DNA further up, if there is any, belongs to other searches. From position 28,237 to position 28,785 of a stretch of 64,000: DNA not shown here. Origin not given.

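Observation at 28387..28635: Lipoyl-domain-like protein without the lipoyl-lysine, encoded directly after lipB-lipA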

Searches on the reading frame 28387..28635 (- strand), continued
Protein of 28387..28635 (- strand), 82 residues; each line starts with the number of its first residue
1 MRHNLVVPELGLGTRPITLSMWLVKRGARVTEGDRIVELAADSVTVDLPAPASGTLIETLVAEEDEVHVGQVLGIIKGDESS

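Call 11: find_related_loci(query=A1, collection=genome_contigs, flank=5000)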
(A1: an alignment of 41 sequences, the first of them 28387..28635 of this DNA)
Query A1 (82 aa) in genome_contigs; peptide patterns used: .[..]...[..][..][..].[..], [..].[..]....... (x = any residue, [..] = any of these).
526 stretches matched a pattern; 230 encode a relative of the query (tblastn E <= 1e-3); the best 80 are kept; 80 distinct loci.
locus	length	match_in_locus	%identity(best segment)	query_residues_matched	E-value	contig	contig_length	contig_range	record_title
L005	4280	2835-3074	73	1-80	6e-36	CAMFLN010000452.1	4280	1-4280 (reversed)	MAG: uncultured Planctomycetaceae bacterium isolate SRR12456171_bin.23_metaWRAP_v1.3_MAG genome assembly, contig: ERZ122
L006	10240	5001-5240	70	1-80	5e-34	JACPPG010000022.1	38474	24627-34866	MAG: Planctomycetia bacterium isolate NC_groundwater_621_Pr5_B-0.1um_65_48 alan_book_18_scaffold_7146, whole genome shot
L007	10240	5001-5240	55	1-80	4e-27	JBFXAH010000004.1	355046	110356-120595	MAG: Pirellulales bacterium isolate CA_2019_TPBS_206 NODE_222_length_355046_cov_12.126423_TPBS, whole genome shotgun seq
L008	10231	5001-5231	61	1-77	4e-27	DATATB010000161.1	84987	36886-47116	MAG TPA_asm: Pirellulales bacterium isolate SMAG_U5535 k141_1560703, whole genome shotgun sequence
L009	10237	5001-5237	61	2-80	3e-26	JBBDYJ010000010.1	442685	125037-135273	MAG: Pirellulales bacterium isolate LejiaD_65_107 Lejia_D_14_length_442685_cov_66, whole genome shotgun sequence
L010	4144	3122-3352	58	1-77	4e-26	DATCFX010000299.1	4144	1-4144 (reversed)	MAG TPA_asm: Pirellulales bacterium isolate SMAG_U7791 k141_254006, whole genome shotgun sequence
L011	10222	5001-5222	57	1-74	1e-25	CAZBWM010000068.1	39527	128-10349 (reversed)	MAG TPA_asm: uncultured Planctomycetaceae bacterium isolate binchicken_co322_16 genome assembly, contig: NODE_1733_lengt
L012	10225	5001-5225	60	2-76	4e-25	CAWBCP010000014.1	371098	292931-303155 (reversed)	MAG: uncultured Planctomycetaceae bacterium isolate MFD02416.bin.2.228 genome assembly, contig: contig_78870, whole geno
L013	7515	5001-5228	59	2-77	4e-25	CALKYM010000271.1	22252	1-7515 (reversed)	MAG TPA_asm: uncultured Planctomycetales bacterium isolate SRR7515933_bin.62_CONCOCT_v1.1_MAG genome assembly, contig: E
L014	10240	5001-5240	56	1-82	6e-25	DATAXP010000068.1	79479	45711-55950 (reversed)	MAG TPA_asm: Pirellulales bacterium isolate SMAG_U5656 k141_876610, whole genome shotgun sequence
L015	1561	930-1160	53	2-78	1e-24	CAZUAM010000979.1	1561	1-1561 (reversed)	MAG TPA_asm: uncultured Planctomycetaceae bacterium isolate binchicken_co262_366 genome assembly, contig: NODE_114498_le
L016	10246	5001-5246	51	1-82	1e-24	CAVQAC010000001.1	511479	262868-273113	MAG: uncultured Planctomycetales bacterium isolate MFD09495.bin.2.65 genome assembly, contig: contig_10271, whole genome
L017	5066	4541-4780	59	1-82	3e-24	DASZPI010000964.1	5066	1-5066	MAG TPA_asm: Pirellulales bacterium isolate SMAG_U5967 k141_305468, whole genome shotgun sequence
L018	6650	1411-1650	56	2-81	4e-24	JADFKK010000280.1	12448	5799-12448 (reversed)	MAG: Planctomycetota bacterium isolate B47T1L10 B47T1L10_NODE8083, whole genome shotgun sequence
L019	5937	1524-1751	58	2-77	6e-24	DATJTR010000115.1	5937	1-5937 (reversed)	MAG TPA_asm: Pirellulales bacterium isolate SMAG_U15025 k141_53085, whole genome shotgun sequence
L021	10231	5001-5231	60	2-78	6e-24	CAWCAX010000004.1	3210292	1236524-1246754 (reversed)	MAG: uncultured Planctomycetaceae bacterium isolate MFD04540.bin.2.13 genome assembly, contig: contig_2506, whole genome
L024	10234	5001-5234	50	2-79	2e-23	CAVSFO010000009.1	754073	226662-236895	MAG: uncultured Planctomycetia bacterium isolate MFD01828.bin.2.91 genome assembly, contig: contig_27963, whole genome s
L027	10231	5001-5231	56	3-79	3e-23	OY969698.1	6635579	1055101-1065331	MAG: uncultured Planctomycetaceae bacterium isolate MFD00082.bin.2.56 genome assembly, chromosome: 1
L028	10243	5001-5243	54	2-82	4e-23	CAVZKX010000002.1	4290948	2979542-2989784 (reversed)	MAG: uncultured Planctomycetia bacterium isolate MFD06714.bin.2.99 genome assembly, contig: contig_17969, whole genome s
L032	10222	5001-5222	53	4-77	1e-21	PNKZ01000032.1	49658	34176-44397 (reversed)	MAG: Pirellula sp. isolate PB1.007 PB1_1000211_49658, whole genome shotgun sequence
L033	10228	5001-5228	57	4-79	2e-21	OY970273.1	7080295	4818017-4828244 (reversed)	MAG: uncultured Planctomycetaceae bacterium isolate MFD09495.bin.c.1 genome assembly, chromosome: 1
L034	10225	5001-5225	49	3-77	3e-21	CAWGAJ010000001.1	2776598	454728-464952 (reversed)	MAG: Pirellulales bacterium isolate MFD04408.bin.2.31 genome assembly, contig: contig_23429, whole genome shotgun sequen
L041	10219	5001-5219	58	3-76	7e-21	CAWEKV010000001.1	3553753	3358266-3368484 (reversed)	MAG: uncultured Planctomycetia bacterium isolate MFD05747.bin.2.36 genome assembly, contig: contig_1707, whole genome sh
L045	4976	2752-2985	54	5-82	6e-20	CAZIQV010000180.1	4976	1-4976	MAG TPA_asm: uncultured Chitinophagaceae bacterium isolate binchicken_co334_154 genome assembly, contig: NODE_34661_leng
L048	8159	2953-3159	58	5-73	1e-19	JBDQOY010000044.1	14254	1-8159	MAG: Pirellulales bacterium isolate SFB_27S_18OctNov_coas_55 k141_773686, whole genome shotgun sequence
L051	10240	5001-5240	54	4-82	2e-19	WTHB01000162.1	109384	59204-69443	MAG: Planctomycetaceae bacterium isolate CO36405bin_5 NODE_36_length_109384_cov_17.020891, whole genome shotgun sequence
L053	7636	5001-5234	49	2-79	4e-19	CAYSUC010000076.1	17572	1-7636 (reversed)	MAG TPA_asm: uncultured Planctomycetaceae bacterium isolate SRP173033_co1_65 genome assembly, contig: NODE_6049_length_1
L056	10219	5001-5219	47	4-76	4e-18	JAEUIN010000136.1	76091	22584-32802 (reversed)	MAG: Planctomycetaceae bacterium isolate new MAG-44 k141_1124621, whole genome shotgun sequence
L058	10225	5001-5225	51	2-76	3e-16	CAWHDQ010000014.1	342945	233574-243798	MAG: uncultured Planctomycetaceae bacterium isolate MFD04780.bin.2.100 genome assembly, contig: contig_48195, whole geno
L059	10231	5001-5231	46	2-79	7e-15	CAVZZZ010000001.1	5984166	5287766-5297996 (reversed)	MAG: uncultured Planctomycetia bacterium isolate MFD01633.bin.2.50 genome assembly, contig: contig_1554, whole genome sh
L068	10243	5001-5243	35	1-81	3e-13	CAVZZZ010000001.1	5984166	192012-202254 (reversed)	MAG: uncultured Planctomycetia bacterium isolate MFD01633.bin.2.50 genome assembly, contig: contig_1554, whole genome sh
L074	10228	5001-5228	34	1-76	4e-12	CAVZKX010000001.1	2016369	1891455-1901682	MAG: uncultured Planctomycetia bacterium isolate MFD06714.bin.2.99 genome assembly, contig: contig_15319, whole genome s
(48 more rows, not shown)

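Call 15: search_protein_families(library=pfam, proteins=[L008:3194-4804:+, L010:1157-2878:+, L019:1-1470:+, L021:1947-4895:+, L024:3533-4930:+, L027:3462-4955:+, L033:1951-4971:+, L034:2563-4359:+, L048:3189-4949:+, L051:5240-7012:+], max_evalue=0.001)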
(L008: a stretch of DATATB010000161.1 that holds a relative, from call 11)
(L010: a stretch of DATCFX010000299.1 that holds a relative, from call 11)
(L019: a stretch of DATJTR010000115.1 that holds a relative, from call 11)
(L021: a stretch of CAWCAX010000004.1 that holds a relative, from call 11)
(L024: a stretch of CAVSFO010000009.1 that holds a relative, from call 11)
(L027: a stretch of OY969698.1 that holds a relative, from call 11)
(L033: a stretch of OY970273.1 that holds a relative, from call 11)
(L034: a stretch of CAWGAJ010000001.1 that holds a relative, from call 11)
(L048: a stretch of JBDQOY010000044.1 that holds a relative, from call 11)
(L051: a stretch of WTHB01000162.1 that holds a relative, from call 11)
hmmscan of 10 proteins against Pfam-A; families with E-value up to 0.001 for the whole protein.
L008:3194-4804:+ (536 aa): 0 families

L010:1157-2878:+ (573 aa): 0 families

L019:1-1470:+ (489 aa): 4 families
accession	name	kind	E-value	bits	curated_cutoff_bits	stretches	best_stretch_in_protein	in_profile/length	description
PF13428.12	TPR_14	-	1.2e-08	35.3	23.5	0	151-185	2-36/44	Tetratricopeptide repeat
PF14559.12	TPR_19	-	3.5e-05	24.5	25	0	146-182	21-57/68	Tetratricopeptide repeat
PF13424.12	TPR_12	-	0.00016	22.2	30.1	0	121-174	19-69/77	Tetratricopeptide repeat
PF13174.12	TPR_6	-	0.00063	20.7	26.3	0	60-81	5-26/33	Tetratricopeptide repeat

L021:1947-4895:+ (982 aa): 5 families
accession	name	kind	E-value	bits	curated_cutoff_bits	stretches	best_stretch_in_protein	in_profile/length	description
PF07719.23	TPR_2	-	7.9e-08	32.3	27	0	268-299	3-34/34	Tetratricopeptide repeat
PF13428.12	TPR_14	-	1.1e-05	26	23.5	0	844-885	2-43/44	Tetratricopeptide repeat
PF13181.12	TPR_8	-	2.7e-05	24.4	25.7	0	626-643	16-33/34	Tetratricopeptide repeat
PF13414.12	TPR_11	-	6.1e-05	23.1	26.8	0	429-449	2-22/42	TPR repeat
PF13176.12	TPR_7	-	0.00039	20.7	27.9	0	436-448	14-26/36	Tetratricopeptide repeat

L024:3533-4930:+ (465 aa): 4 families
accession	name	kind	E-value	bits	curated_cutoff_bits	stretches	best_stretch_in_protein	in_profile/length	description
PF04542.20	Sigma70_r2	-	5.4e-21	74.6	24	1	234-302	3-71/71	Sigma-70 region 2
PF04539.22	Sigma70_r3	-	2.2e-19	69.8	25.3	1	311-385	1-75/78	Sigma-70 region 3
PF04545.22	Sigma70_r4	-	4.2e-16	58.6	24.1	1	400-452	1-49/50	Sigma-70, region 4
PF00140.25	Sigma70_r1_2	-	3.2e-12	46.6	22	1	14-42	1-29/34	Sigma-70 factor, region 1.2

L027:3462-4955:+ (497 aa): 8 families
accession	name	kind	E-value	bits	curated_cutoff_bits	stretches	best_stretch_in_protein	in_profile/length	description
PF13428.12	TPR_14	-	1.1e-09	38.5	23.5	0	156-187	2-33/44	Tetratricopeptide repeat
PF14559.12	TPR_19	-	6.1e-06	26.9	25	0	125-187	6-57/68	Tetratricopeptide repeat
PF12895.13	ANAPC3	-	1.2e-05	25.9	27.2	0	152-180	20-48/82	Anaphase-promoting complex, cyclosome, subunit 3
PF07719.23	TPR_2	-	2.2e-05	24.7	27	0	64-86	5-27/34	Tetratricopeptide repeat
PF13424.12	TPR_12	-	0.00011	22.8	30.1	0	125-179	18-69/77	Tetratricopeptide repeat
PF13432.12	TPR_16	-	0.00034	21.5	32.7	0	36-85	14-56/65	Tetratricopeptide repeat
PF07721.20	TPR_4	-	0.00058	20.7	27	0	62-85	3-26/26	Tetratricopeptide repeat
PF00515.34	TPR_1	-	0.00088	19.4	27.8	0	64-85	5-26/34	Tetratricopeptide repeat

L033:1951-4971:+ (1006 aa): 5 families
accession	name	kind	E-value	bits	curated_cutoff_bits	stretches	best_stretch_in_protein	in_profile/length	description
PF13428.12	TPR_14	-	3.5e-08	33.8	23.5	0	98-126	12-40/44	Tetratricopeptide repeat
PF07719.23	TPR_2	-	7.8e-07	29.2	27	0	427-449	8-30/34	Tetratricopeptide repeat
PF13424.12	TPR_12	-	5.5e-06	26.9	30.1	0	429-450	54-75/77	Tetratricopeptide repeat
PF13432.12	TPR_16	-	2.1e-05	25.3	32.7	0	425-450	2-27/65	Tetratricopeptide repeat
PF13174.12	TPR_6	-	0.00051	21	26.3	0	102-120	15-33/33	Tetratricopeptide repeat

L034:2563-4359:+ (598 aa): 4 families
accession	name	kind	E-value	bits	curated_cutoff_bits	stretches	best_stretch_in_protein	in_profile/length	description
PF02518.31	HATPase_c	-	1.6e-30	106.2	26.4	1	447-563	2-109/111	Histidine kinase-, DNA gyrase B-, and HSP90-like ATPase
PF00512.31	HisKA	-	8.8e-23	80.6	26.9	1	335-400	2-66/66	His Kinase A (phospho-acceptor) domain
PF00672.30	HAMP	-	6.2e-14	52.5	25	1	254-301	5-52/53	HAMP domain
PF11845.13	Tll0287-like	-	6e-08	33.7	24.1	1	83-182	34-111/144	Tll0287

L048:3189-4949:+ (586 aa): 2 families
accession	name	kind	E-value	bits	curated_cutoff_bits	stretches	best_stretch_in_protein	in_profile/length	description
PF20154.4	LNT_N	-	2.4e-23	83.5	27.1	1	30-186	3-159/159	Apolipoprotein N-acyltransferase N-terminal domain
PF00795.27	CN_hydrolase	-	6.1e-17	62.2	23.2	1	286-541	35-248/256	Carbon-nitrogen hydrolase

L051:5240-7012:+ (590 aa): 2 families
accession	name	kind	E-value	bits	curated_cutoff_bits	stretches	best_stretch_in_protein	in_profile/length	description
PF20154.4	LNT_N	-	4.1e-25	89.2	27.1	1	34-190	3-159/159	Apolipoprotein N-acyltransferase N-terminal domain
PF00795.27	CN_hydrolase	-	1.2e-17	64.5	23.2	1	290-545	35-248/256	Carbon-nitrogen hydrolase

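Call 28: predict_structure(alignment_id=A1)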
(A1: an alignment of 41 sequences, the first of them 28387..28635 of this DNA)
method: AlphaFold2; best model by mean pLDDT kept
length: 82 residues; sequences in the alignment: 41
mean_pLDDT: 94.3   pTM: 0.81
mean pLDDT of the five models: 94.3, 93.9, 92.3, 91.1, 89.7
residues with pLDDT >= 90: 70; 70-90: 10; 50-70: 1; < 50: 1
segments of 3 or more residues with pLDDT < 50: none
pLDDT, mean of each block of 10 residues (from residue 1): 95 92 98 98 93 98 96 94 50
secondary structure, 60 per line:
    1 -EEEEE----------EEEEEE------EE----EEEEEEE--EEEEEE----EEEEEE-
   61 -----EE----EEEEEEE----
elements in order: E2-6 E17-22 E35-41 E44-49 E54-59 E72-78
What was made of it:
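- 28507..28512 (-): Codons GAT AGC, encoding Asp42-Ser43. They form the tip of the beta-hairpin where genuine lipoyl domains have Asp-Lys. DSSP strands 35-41 and 44-49 (call 28).
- Checked: The AF2 model has pLDDT 94.3, with strands at 35-41 and 44-49, which puts residues 42-43 at the hairpin tip (call 28).
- Its folded core is predicted with confidence (call 28).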

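Call 31: fold_search(model_id=the predicted structure, library=pdb)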
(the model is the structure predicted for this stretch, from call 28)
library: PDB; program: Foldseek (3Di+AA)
matches with E <= 10: 694; with E <= 0.001: 37
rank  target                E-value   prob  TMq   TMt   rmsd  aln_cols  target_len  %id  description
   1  9a4v_B                2.9e-06  1.00  0.87  0.18   2.0        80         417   35  Integrative model of PT1-ODO2 by crosslinking MS and deep learning (released 2024-09-18)
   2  9a5h_B                5.0e-06  1.00  0.86  0.17   6.3        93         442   27  Integrative model of DLDH1-ODP2 by crosslinking MS and deep learning (released 2024-09-18)
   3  3crk_C                1.1e-05  1.00  0.85  0.80   2.3        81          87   28  Crystal structure of the PDHK2-L2 complex. (released 2008-04-29)
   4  1y8n_B                1.6e-05  1.00  0.83  0.72   2.4        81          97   28  Crystal structure of the PDK3-L2 complex (released 2005-05-24)
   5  1qjo_MODEL_1_A        2.3e-05  1.00  0.77  0.79   2.9        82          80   23  INNERMOST LIPOYL DOMAIN OF THE PYRUVATE DEHYDROGENASE FROM ESCHERICHIA COLI (released 1999-06-30)
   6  2dnc_MODEL_1_A        2.4e-05  1.00  0.82  0.70   2.3        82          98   26  Solution Structure of RSGI RUH-054, a lipoyl domain from human 2-oxoacid dehydrogenase (released 2006-10-25)
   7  5gua                  2.7e-05  1.00  0.80  0.91   1.7        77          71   27  Structure of biotin carboxyl carrier protein from pyrococcus horikoshi OT3 (delta N79) A138Y mutant (released 2017-08-30)
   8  2q8i_B                3.0e-05  1.00  0.83  0.74   1.8        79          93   28  Pyruvate dehydrogenase kinase isoform 3 in complex with antitumor drug radicicol (released 2007-07-24)
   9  2dne_MODEL_1_A        3.8e-05  1.00  0.82  0.64   2.0        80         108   28  Solution Structure of RSGI RUH-058, a lipoyl domain of human 2-oxoacid dehydrogenase (released 2006-10-26)
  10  5gu8                  1.1e-04  1.00  0.78  0.89   2.2        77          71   27  Structure of biotin carboxyl carrier protein from pyrococcus horikoshi OT3 (delta N79) wild type (released 2017-08-30)
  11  1gjx_MODEL_1_A        1.2e-04  1.00  0.79  0.80   2.6        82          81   23  Solution structure of the lipoyl domain of the chimeric dihydrolipoyl dehydrogenase P64K from Neisseria mening (released 2001-11-28)
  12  1ghj                  1.4e-04  1.00  0.76  0.78   2.2        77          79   27  SOLUTION STRUCTURE OF THE LIPOYL DOMAIN OF THE 2-OXOGLUTARATE DEHYDROGENASE COMPLEX FROM AZOTOBACTER VINELAND II, NMR, M (released 1997-01-11)
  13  2l5t_MODEL_1_A        1.5e-04  1.00  0.68  0.71   3.0        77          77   31  Solution NMR structure of E2 lipoyl domain from Thermoplasma acidophilum (released 2011-09-21)
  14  9yx0_A                1.8e-04  1.00  0.75  0.12   1.8        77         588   32  Structure of the 3-methylcrotonyl-coenzyme A carboxylase from Mycobacterium smegmatis (released 2025-11-26)
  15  2evb                  2.2e-04  1.00  0.78  0.86   2.0        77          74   26  Structure of Biotin Carboxyl Carrier Protein (74Val start) from Pyrococcus horikoshi OT3 Ligand Free Form I (released 2006-05-01)
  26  3crk_D                6.2e-04  1.00  0.81  0.84   1.8        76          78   29  Crystal structure of the PDHK2-L2 complex. (released 2008-04-29)
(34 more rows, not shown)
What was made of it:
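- On Biotin/lipoyl attachment domain superfamily (Pfam PF00364, barrel-sandwich hybrid fold): TMq 0.85 to the human L2 domain 3crk_C and 0.77 to E. coli 1qjo (calls 28, 31).
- Closest known: Lipoyl domains of E2 subunits of 2-oxoacid dehydrogenase complexes. Same: They share the flattened beta-barrel fold (TMq 0.66-0.87, call 31).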
